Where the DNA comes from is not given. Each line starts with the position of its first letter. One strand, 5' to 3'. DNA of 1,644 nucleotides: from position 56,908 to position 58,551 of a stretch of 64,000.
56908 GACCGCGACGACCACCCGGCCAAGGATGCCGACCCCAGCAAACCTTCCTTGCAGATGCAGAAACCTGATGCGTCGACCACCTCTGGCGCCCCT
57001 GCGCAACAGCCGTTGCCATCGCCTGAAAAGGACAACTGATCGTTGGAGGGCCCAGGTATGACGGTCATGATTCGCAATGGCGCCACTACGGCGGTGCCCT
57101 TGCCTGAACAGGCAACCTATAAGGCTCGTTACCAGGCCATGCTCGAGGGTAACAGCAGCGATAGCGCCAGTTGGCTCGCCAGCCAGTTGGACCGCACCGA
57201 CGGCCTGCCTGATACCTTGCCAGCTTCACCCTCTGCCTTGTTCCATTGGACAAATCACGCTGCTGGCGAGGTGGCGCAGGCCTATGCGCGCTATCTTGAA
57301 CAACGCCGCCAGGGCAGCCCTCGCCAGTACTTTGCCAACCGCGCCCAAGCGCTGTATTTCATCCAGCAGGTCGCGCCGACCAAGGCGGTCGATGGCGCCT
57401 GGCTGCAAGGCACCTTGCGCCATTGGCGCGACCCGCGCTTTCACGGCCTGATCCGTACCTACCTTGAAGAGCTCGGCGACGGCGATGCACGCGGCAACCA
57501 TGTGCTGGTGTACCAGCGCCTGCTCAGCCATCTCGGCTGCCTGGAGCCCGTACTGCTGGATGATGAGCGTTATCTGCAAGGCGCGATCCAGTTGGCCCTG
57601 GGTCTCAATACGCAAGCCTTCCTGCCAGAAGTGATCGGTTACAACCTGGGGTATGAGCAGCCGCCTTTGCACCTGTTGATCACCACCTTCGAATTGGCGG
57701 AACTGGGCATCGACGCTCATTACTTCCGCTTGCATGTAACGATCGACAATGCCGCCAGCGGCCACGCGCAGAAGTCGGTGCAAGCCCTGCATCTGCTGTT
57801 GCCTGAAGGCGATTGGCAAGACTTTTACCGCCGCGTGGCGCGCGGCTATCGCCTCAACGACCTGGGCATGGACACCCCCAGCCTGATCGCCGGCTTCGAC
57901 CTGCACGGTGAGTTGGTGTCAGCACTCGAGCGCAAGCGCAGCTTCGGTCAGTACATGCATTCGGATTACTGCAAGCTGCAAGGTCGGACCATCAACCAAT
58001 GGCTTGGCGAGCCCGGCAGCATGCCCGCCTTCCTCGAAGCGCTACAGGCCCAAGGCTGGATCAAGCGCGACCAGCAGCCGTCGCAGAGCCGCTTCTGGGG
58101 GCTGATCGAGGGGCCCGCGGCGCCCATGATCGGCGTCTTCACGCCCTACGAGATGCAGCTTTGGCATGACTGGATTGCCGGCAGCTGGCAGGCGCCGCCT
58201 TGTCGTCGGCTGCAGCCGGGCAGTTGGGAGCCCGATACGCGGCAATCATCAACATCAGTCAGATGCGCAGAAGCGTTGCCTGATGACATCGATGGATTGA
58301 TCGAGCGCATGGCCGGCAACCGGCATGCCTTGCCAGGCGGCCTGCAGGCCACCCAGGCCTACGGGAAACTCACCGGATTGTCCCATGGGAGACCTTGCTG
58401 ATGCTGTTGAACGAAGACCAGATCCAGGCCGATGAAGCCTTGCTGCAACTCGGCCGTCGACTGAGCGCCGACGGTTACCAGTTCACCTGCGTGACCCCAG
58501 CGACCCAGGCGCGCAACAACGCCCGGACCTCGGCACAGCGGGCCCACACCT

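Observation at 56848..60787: Translationally coupled operon of an HDO diiron enzyme, an NPPY methyltransferase and a GCS2 ligase: candidate uncharacterised small-molecule pathway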

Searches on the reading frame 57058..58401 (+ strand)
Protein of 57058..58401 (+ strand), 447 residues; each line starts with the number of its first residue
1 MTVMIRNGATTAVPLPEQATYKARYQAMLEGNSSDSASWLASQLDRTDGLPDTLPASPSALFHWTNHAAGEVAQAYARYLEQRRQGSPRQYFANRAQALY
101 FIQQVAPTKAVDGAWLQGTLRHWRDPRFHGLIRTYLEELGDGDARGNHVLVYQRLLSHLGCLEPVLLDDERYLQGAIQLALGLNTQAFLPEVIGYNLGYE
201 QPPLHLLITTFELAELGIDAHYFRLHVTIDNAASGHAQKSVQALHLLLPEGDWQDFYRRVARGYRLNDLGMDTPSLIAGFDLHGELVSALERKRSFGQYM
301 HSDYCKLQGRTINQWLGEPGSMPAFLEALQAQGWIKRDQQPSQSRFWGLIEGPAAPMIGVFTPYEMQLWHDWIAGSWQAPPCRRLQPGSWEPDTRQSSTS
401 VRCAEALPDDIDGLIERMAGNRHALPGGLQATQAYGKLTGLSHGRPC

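Call 3: search_protein_families(library=pfam, proteins=[window:57058-58398:+], max_evalue=0.01)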
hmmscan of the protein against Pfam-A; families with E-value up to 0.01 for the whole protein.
window:57058-58398:+ (447 aa): 1 family
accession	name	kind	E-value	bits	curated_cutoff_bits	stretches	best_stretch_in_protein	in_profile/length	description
PF14518.11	Haem_oxygenas_2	-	3.2e-25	89.4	28.9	1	100-266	2-175/177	Iron-containing redox enzyme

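Call 4: search_protein_families(library=ncbifam, proteins=[window:57058-58398:+], max_evalue=0.01)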
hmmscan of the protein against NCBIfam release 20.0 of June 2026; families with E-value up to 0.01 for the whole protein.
window:57058-58398:+ (447 aa): 0 families

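Call 5: search_solved_structures(query=window:57058-58398:+, max_evalue=1, show_alignments=3)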
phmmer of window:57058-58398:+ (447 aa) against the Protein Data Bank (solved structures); distinct sequences matched with E-value up to 1: 0.

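Call 9: find_homologous_proteins(query=window:57058-58398:+, max_evalue=0.001)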
Query window:57058-58398:+ (447 aa): 2747 proteins with E <= 0.001 among 8000 candidates; the best 120 are listed.
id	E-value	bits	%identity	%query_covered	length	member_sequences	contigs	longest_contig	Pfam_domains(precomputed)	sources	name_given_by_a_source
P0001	0.0e+0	1035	99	100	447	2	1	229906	PF14518.12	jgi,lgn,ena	-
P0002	1.0e-220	752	73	100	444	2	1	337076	PF14518.12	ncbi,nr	ncbi:hypothetical protein PS910_02234 [Pseudomonas fluorescens]|nr:hypothetical protein PS910_02234 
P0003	1.8e-219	747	74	98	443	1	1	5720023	PF14518.12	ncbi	ncbi:iron-containing redox enzyme family protein [Pseudomonas sp. X10]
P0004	2.4e-216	737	71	100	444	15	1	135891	PF14518.12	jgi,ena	jgi:hypothetical protein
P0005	2.0e-215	734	71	100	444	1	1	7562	PF14518.12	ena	-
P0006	1.3e-211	722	72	100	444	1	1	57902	PF14518.12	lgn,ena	-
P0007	3.2e-207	707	69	100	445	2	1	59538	PF14518.12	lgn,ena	-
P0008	5.0e-193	660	67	100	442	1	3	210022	PF14518.12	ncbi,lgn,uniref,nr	ncbi:iron-containing redox enzyme family protein [Pseudomonas putida]|uniref:Iron-containing redox e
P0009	1.2e-192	659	66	100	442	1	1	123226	PF14518.12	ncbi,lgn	ncbi:TPA: iron-containing redox enzyme family protein [Pseudomonas putida]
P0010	1.5e-192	659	66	100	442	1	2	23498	PF14518.12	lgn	-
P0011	1.9e-192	658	66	100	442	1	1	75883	PF14518.12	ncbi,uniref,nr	ncbi:iron-containing redox enzyme family protein [Pseudomonas putida]|uniref:iron-containing redox e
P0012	2.7e-192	658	66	100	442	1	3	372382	PF14518.12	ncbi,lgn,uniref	ncbi:iron-containing redox enzyme family protein [Pseudomonas juntendi]|uniref:iron-containing redox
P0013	3.5e-192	657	66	100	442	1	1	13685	PF14518.12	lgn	-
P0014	6.3e-192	657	67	99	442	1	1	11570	PF14518.12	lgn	-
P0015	6.3e-192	657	66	100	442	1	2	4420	PF14518.12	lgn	-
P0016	1.3e-191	656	67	100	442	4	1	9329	PF14518.12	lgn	-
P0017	2.4e-191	655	67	99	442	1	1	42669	PF14518.12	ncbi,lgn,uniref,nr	ncbi:iron-containing redox enzyme family protein [Pseudomonas guariconensis]|uniref:iron-containing 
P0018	2.4e-191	655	67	99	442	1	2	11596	PF14518.12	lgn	-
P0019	3.6e-191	654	67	99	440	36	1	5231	PF14518.12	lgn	-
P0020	4.6e-191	654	67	99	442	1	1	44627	PF14518.12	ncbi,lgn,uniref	ncbi:iron-containing redox enzyme family protein [Pseudomonas sp. NY15372]|uniref:iron-containing re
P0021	8.7e-191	653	66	99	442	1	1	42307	PF14518.12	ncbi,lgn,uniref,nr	ncbi:iron-containing redox enzyme family protein [Pseudomonas guariconensis]|uniref:iron-containing 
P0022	1.3e-190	652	66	100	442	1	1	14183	PF14518.12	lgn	-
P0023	1.5e-190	652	66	99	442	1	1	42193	PF14518.12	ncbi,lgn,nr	ncbi:iron-containing redox enzyme family protein [Pseudomonas monteilii]|nr:iron-containing redox en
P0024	4.0e-190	651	65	100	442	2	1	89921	PF14518.12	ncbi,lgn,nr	ncbi:iron-containing redox enzyme family protein [Pseudomonas putida]|nr:iron-containing redox enzym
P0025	5.2e-190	650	66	100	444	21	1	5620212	PF14518.12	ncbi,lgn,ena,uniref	ncbi:iron-containing redox enzyme family protein [Pseudomonas sp. KnCO4]|uniref:iron-containing redo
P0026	5.6e-190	650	64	100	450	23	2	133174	PF14518.12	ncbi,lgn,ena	-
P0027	7.7e-190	650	65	100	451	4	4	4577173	PF14518.12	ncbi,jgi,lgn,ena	ncbi:iron-containing redox enzyme family protein [Pseudomonas sp. Marseille-QA0332]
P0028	5.2e-189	647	65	100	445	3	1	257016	PF14518.12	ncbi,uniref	ncbi:iron-containing redox enzyme family protein [Pseudomonas sp. TWI628]|uniref:iron-containing red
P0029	1.4e-188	646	64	99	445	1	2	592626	PF14518.12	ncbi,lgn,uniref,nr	ncbi:hypothetical protein CCOS865_04168 [Pseudomonas reidholzensis]|uniref:Iron-containing redox enz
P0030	3.2e-188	644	66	99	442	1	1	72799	PF14518.12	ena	-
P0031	4.0e-188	644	65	100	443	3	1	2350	PF14518.12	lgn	-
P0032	4.8e-188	644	65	99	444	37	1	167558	PF14518.12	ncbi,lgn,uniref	ncbi:MAG: iron-containing redox enzyme family protein [Pseudomonas capeferrum]|uniref:iron-containin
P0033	5.3e-188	644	65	100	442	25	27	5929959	PF14518.12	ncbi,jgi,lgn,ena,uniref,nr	ncbi:iron-containing redox enzyme family protein [Pseudomonas vlassakiae]|jgi:hypothetical protein|u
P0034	1.2e-187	643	64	100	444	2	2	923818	PF14518.12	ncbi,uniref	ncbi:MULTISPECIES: iron-containing redox enzyme family protein [unclassified Pseudomonas]|uniref:iro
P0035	3.7e-187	641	66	99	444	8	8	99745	PF14518.12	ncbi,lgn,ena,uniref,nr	ncbi:iron-containing redox enzyme family protein [Pseudomonas putida]|uniref:iron-containing redox e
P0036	7.0e-187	640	65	100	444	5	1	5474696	PF14518.12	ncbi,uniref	ncbi:iron-containing redox enzyme family protein [Pseudomonas plecoglossicida]|uniref:iron-containin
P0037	8.3e-187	640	65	100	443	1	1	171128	PF14518.12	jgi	-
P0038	1.8e-186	639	65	100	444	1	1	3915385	PF14518.12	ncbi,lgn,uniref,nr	ncbi:iron-containing redox enzyme family protein [Pseudomonas oryzicola]|uniref:Iron-containing redo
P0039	1.9e-186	639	65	100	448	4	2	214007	PF14518.12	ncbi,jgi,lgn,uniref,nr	ncbi:iron-containing redox enzyme family protein [Pseudomonas sp. UBA4617]|uniref:iron-containing re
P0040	2.3e-186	638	66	100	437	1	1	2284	PF14518.12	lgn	-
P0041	6.5e-186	637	68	96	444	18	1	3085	PF14518.12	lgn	-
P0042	7.5e-186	637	64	99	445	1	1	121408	PF14518.12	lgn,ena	-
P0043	9.1e-186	636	64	100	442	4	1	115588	PF14518.12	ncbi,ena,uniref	ncbi:iron-containing redox enzyme family protein [Pseudomonas sp. HS6-2]|uniref:iron-containing redo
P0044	1.0e-185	636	66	100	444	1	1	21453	PF14518.12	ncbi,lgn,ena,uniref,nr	ncbi:hypothetical protein C6A77_22295 [Pseudomonas sp. AFG_SD02_1510_Pfu_092]|uniref:iron-containing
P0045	1.4e-185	636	63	100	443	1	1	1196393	PF14518.12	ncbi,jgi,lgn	-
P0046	1.5e-185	636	65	100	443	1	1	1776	PF14518.12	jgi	-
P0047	1.7e-185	635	63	100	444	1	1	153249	PF14518.12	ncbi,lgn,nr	ncbi:TPA: iron-containing redox enzyme family protein [Pseudomonas putida]|nr:iron-containing redox 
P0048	2.2e-185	635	65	99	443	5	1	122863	PF14518.12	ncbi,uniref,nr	ncbi:iron-containing redox enzyme family protein [Pseudomonas sp. BN607]|uniref:iron-containing redo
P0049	2.2e-185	635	63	100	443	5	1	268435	PF14518.12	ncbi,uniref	ncbi:iron-containing redox enzyme family protein [Pseudomonas sp. NPDC089407]|uniref:iron-containing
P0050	2.3e-185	635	64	100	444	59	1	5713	PF14518.12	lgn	-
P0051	2.5e-185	635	64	100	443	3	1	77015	PF14518.12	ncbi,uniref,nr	ncbi:iron-containing redox enzyme family protein [Pseudomonas sp. S31]|uniref:iron-containing redox 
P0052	2.7e-185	635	64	100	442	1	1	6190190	PF14518.12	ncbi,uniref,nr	ncbi:iron-containing redox enzyme family protein [Pseudomonas putida]|uniref:Iron-containing redox e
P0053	3.2e-185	635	64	100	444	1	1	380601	PF14518.12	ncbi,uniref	ncbi:iron-containing redox enzyme family protein [Pseudomonas sp. NPDC089752]|uniref:iron-containing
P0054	3.4e-185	634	64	100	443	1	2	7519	PF14518.12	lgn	-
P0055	7.6e-185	633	64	99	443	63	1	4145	PF14518.12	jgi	-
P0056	7.6e-185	633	64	99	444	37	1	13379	PF14518.12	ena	-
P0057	9.7e-185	633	64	100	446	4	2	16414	PF14518.12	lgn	-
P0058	2.2e-184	632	65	99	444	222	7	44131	PF14518.12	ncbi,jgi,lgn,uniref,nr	ncbi:iron-containing redox enzyme family protein [Pseudomonas sp. UBA6753]|uniref:iron-containing re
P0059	3.1e-184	631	65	100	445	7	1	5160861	PF14518.12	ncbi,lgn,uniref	ncbi:iron-containing redox enzyme family protein [Pseudomonas sp. HLMP]|uniref:iron-containing redox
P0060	4.4e-184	631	64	99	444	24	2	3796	PF14518.12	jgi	-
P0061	4.7e-184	631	64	100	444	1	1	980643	PF14518.12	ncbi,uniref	ncbi:iron-containing redox enzyme family protein [Pseudomonas sp. NPDC090233]|uniref:iron-containing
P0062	7.5e-184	630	65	100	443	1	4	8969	PF14518.12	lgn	-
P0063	9.7e-184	630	65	100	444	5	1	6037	PF14518.12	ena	-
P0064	1.9e-183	629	64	99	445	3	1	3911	PF14518.12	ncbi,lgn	ncbi:hypothetical protein D3C77_249590 [compost metagenome]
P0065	2.9e-183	628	65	99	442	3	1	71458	PF14518.12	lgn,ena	-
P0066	3.1e-183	628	64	99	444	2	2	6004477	PF14518.12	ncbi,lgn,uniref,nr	ncbi:iron-containing redox enzyme family protein [Pseudomonas sp. BP8]|uniref:iron-containing redox 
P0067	4.9e-183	627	63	99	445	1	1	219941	PF14518.12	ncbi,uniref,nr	ncbi:iron-containing redox enzyme family protein [Pseudomonas entomophila]|uniref:iron-containing re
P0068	6.1e-183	627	64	100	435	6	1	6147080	PF14518.12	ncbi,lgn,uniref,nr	ncbi:iron-containing redox enzyme family protein [Pseudomonas fakonensis]|uniref:Iron-containing red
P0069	2.6e-182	625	63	100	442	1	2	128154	PF14518.12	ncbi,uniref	ncbi:iron-containing redox enzyme family protein [Pseudomonas alloputida]|uniref:iron-containing red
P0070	4.8e-182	624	64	100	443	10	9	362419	PF14518.12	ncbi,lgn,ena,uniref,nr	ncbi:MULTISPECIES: iron-containing redox enzyme family protein [Pseudomonas]|uniref:iron-containing 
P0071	5.3e-182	624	65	100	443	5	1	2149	PF14518.12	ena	-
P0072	6.0e-182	624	64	99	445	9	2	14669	PF14518.12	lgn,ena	-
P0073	6.5e-182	624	64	100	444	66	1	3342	PF14518.12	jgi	-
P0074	7.5e-182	623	63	99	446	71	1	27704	PF14518.12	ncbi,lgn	ncbi:MAG: iron-containing redox enzyme family protein [Pseudomonas shirazensis]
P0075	7.9e-182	623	64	100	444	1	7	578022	PF14518.12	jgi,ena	-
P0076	8.4e-182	623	63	100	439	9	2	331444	PF14518.12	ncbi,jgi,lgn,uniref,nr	ncbi:iron-containing redox enzyme family protein [Pseudomonas sp.]|uniref:iron-containing redox enzy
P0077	1.2e-181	623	66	94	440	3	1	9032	PF14518.12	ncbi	ncbi:hypothetical protein D3C76_362770 [compost metagenome]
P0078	1.5e-181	622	67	94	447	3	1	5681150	PF14518.12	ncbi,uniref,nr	ncbi:hypothetical protein PPTS312_26970 [Pseudomonas putida]|uniref:Iron-containing redox enzyme fam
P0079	2.9e-181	621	64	100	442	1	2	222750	PF14518.12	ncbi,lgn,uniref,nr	ncbi:iron-containing redox enzyme family protein [Pseudomonas sp. CC120222-01a]|uniref:iron-containi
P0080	4.7e-181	621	64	100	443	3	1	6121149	PF14518.12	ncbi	ncbi:iron-containing redox enzyme family protein [Pseudomonas laurentiana]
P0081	1.1e-180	620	67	94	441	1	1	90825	PF14518.12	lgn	-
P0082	1.1e-180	620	63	100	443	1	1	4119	PF14518.12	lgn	-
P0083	1.2e-180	619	67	94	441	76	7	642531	PF14518.12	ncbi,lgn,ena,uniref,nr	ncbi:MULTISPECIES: iron-containing redox enzyme family protein [unclassified Pseudomonas]|uniref:iro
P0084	1.2e-180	619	62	100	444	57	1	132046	PF14518.12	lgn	-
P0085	1.8e-180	619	67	94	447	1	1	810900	PF14518.12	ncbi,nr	ncbi:hypothetical protein FHW75_001141 [Pseudomonas sp. OG7]|nr:hypothetical protein [Pseudomonas sp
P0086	2.0e-180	619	64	100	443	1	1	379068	PF14518.12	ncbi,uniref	ncbi:iron-containing redox enzyme family protein [Pseudomonas sp. NPDC089392]|uniref:iron-containing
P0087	2.2e-180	619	64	99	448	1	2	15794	PF14518.12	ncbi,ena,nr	nr:iron-containing redox enzyme family protein [uncultured Pseudomonas sp.]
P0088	7.3e-180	617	63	100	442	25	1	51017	PF14518.12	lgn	-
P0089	8.1e-180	617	61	99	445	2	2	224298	PF14518.12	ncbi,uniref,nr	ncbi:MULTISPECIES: iron-containing redox enzyme family protein [unclassified Pseudomonas]|uniref:iro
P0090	1.2e-179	616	63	100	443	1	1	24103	PF14518.12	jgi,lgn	jgi:hypothetical protein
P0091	1.5e-179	616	62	99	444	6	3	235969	PF14518.12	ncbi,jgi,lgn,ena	ncbi:hypothetical protein D3C81_543280 [compost metagenome]|jgi:hypothetical protein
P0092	1.7e-179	616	62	100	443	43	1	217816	PF14518.12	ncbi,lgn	ncbi:iron-containing redox enzyme family protein [Pseudomonas putida]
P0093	3.4e-179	615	62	100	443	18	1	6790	PF14518.12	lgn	-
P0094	5.3e-179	614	64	99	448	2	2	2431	PF14518.12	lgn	-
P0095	5.5e-179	614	61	100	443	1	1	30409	PF14518.12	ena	-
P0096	5.6e-179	614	64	99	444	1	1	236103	PF14518.12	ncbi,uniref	ncbi:iron-containing redox enzyme family protein [Pseudomonas sp. NPDC089996]|uniref:iron-containing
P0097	7.5e-179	614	63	100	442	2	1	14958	PF14518.12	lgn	-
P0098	8.8e-179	613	63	100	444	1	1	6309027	PF14518.12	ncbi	ncbi:iron-containing redox enzyme family protein [Pseudomonas putida]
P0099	1.2e-178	613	62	100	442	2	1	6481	PF14518.12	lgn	-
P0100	1.5e-178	613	64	100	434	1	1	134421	PF14518.12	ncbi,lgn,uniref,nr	ncbi:iron-containing redox enzyme family protein [Pseudomonas sp. UFMG81]|uniref:iron-containing red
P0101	2.7e-178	612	63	100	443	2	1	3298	PF14518.12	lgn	-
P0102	4.9e-178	611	63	100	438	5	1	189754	PF14518.12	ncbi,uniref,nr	ncbi:iron-containing redox enzyme family protein [Pseudomonas sp. RIT623]|uniref:iron-containing red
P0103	5.4e-178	611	65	95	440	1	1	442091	PF14518.12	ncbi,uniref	ncbi:iron-containing redox enzyme family protein [Pseudomonas putida]|uniref:iron-containing redox e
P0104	5.7e-178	611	64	100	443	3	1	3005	PF14518.12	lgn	-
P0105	8.3e-178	610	63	100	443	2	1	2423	PF14518.12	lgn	-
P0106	1.5e-177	609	63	99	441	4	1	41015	PF14518.12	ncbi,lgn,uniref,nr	ncbi:iron-containing redox enzyme family protein [Pseudomonas kurunegalensis]|uniref:iron-containing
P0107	2.2e-177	609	62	100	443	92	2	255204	PF14518.12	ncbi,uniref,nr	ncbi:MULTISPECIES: iron-containing redox enzyme family protein [unclassified Pseudomonas]|uniref:iro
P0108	2.3e-177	609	63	100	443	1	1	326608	PF14518.12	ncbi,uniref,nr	ncbi:iron-containing redox enzyme family protein [Pseudomonas sp. Kh13]|uniref:iron-containing redox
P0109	3.3e-177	608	61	100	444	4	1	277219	PF14518.12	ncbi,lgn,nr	ncbi:TPA: iron-containing redox enzyme family protein [Pseudomonas putida]|nr:iron-containing redox 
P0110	6.6e-177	607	63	100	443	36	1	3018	PF14518.12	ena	-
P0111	1.2e-176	606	63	99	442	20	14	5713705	PF14518.12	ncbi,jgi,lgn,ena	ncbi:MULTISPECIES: iron-containing redox enzyme family protein [Pseudomonas]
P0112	1.9e-176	606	63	100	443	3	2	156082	PF14518.12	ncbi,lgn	-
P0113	2.2e-176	605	63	95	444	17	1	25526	PF14518.12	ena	-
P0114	2.3e-176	605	62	100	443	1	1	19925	PF14518.12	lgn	-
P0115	2.5e-176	605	65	94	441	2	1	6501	PF14518.12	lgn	-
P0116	2.8e-176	605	63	99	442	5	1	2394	PF14518.12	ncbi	ncbi:hypothetical protein D3C76_745910 [compost metagenome]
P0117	2.8e-176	605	63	100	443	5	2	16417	PF14518.12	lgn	-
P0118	3.1e-176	605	63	100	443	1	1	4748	PF14518.12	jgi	jgi:hypothetical protein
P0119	3.8e-176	605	64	99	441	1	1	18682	PF14518.12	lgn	-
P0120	4.4e-176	604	63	99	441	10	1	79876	PF14518.12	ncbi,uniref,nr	ncbi:iron-containing redox enzyme family protein [Pseudomonas sp. S37]|uniref:iron-containing redox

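Call 10: find_related_loci(query=window:57058-58398:+, collection=genome_contigs, flank=6000)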
Query window:57058-58398:+ (447 aa) in genome_contigs; peptide patterns used: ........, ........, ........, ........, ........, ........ (x = any residue, [..] = any of these).
598 stretches matched a pattern (row limit reached: there are more); 535 encode a relative of the query (tblastn E <= 1e-3); the best 80 are kept; 80 distinct loci.
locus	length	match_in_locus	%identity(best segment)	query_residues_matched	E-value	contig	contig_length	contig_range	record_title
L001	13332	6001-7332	73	1-447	0e+0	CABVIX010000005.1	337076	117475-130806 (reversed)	Pseudomonas fluorescens isolate PS910 genome assembly, contig: PS910_5, whole genome shotgun sequence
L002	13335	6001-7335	70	1-447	0e+0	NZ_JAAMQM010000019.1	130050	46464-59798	Pseudomonas capeferrum strain 20A1 NODE_19_length_130050_cov_46.235516, whole genome shotgun sequence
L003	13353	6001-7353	65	1-447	0e+0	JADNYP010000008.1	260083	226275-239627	Pseudomonas fulva strain 20-MO00651-0 20-MO00651-0_contig_8, whole genome shotgun sequence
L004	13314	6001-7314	65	1-441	0e+0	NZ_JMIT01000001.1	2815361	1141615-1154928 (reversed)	Pseudomonas capeferrum strain WCS358 WCS358-Sc1, whole genome shotgun sequence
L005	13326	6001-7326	64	1-445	0e+0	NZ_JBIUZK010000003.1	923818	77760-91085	Pseudomonas sp. NPDC087185 NPDC087185_126_D5.ctg-0003, whole genome shotgun sequence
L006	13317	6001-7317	65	1-442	0e+0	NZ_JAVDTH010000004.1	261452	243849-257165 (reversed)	Pseudomonas hunanensis strain BE56 Ga0454497_04, whole genome shotgun sequence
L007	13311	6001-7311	65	1-441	0e+0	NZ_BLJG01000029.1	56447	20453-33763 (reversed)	Pseudomonas juntendi strain BML3 BML3_contig_30, whole genome shotgun sequence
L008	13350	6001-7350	64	1-447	0e+0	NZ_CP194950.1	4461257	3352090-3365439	Pseudomonas entomophila strain Lu_Au_030 chromosome, complete genome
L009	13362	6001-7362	64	1-447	0e+0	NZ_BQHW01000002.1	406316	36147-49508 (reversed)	Pseudomonas ceruminis strain BML-PP028 sequence002, whole genome shotgun sequence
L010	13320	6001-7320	64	1-441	0e+0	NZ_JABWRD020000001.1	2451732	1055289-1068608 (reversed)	Pseudomonas shirazensis strain SWRI56 1, whole genome shotgun sequence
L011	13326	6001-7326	64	1-446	0e+0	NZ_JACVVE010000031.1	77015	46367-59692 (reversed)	Pseudomonas sp. S31 NODE_31_length_77015_cov_24.953186, whole genome shotgun sequence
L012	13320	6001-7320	64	1-441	0e+0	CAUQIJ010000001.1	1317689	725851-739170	MAG TPA_asm: uncultured Pseudomonas sp. isolate ERR9968734_bin.13_MetaWRAP_v1.3_MAG genome assembly, contig: ERZ21616007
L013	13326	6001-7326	63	1-446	0e+0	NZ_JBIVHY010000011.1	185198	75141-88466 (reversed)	Pseudomonas sp. NPDC089408 NPDC089408_164_C10.ctg-0011, whole genome shotgun sequence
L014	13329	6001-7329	64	1-446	0e+0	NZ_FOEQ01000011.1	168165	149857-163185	Pseudomonas soli strain LMG 27941, whole genome shotgun sequence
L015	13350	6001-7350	64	1-447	0e+0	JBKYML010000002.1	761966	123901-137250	Enterobacterales bacterium AN_CKDN230030167-1A_HGKHYDSX7 2, whole genome shotgun sequence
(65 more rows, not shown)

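Call 17: search_protein_representatives(protein=window:57058-58398:+)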
Query: 447 residues. Proteins with E-value up to 0.001 (for the whole library): 914; up to 1e-10: 671; up to 1e-30: 137. The best 150 are listed.
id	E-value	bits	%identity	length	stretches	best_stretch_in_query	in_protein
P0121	5.1e-127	440.9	58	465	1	33-376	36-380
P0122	5.9e-125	434.2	57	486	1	50-393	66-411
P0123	4.9e-116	404.7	54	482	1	35-378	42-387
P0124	3.1e-115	402.1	55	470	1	33-376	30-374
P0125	3.4e-114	398.7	50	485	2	10-385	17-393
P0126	4.5e-114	398.3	47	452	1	22-438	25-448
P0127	8.5e-114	397.4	50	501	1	20-404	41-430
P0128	3.5e-113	395.3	51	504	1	31-377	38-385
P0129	4.3e-112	391.8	49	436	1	37-438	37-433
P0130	7.8e-110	384.3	50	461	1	38-438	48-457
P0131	8.5e-108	377.6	50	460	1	18-392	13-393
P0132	4.3e-107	375.2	48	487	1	20-384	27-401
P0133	1.6e-106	373.4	51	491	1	34-410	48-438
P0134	5.3e-106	371.7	46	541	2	22-393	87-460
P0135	2.1e-105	369.7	51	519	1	39-378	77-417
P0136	5.1e-105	368.4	47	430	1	20-378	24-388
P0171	1.3e-62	228.6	40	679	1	48-373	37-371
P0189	1.7e-45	172.2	41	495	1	71-372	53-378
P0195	5.5e-41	157.3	38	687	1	57-374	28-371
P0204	1.6e-37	145.9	38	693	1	75-374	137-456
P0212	3.5e-36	141.5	33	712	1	40-375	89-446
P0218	2.4e-35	138.7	35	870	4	168-248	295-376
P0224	1.9e-34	135.8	37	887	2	74-373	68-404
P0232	4.0e-33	131.4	40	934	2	91-271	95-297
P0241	3.9e-32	128.1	32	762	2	70-246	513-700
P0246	1.1e-31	126.7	44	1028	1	89-283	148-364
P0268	4.2e-29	118.2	34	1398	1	91-383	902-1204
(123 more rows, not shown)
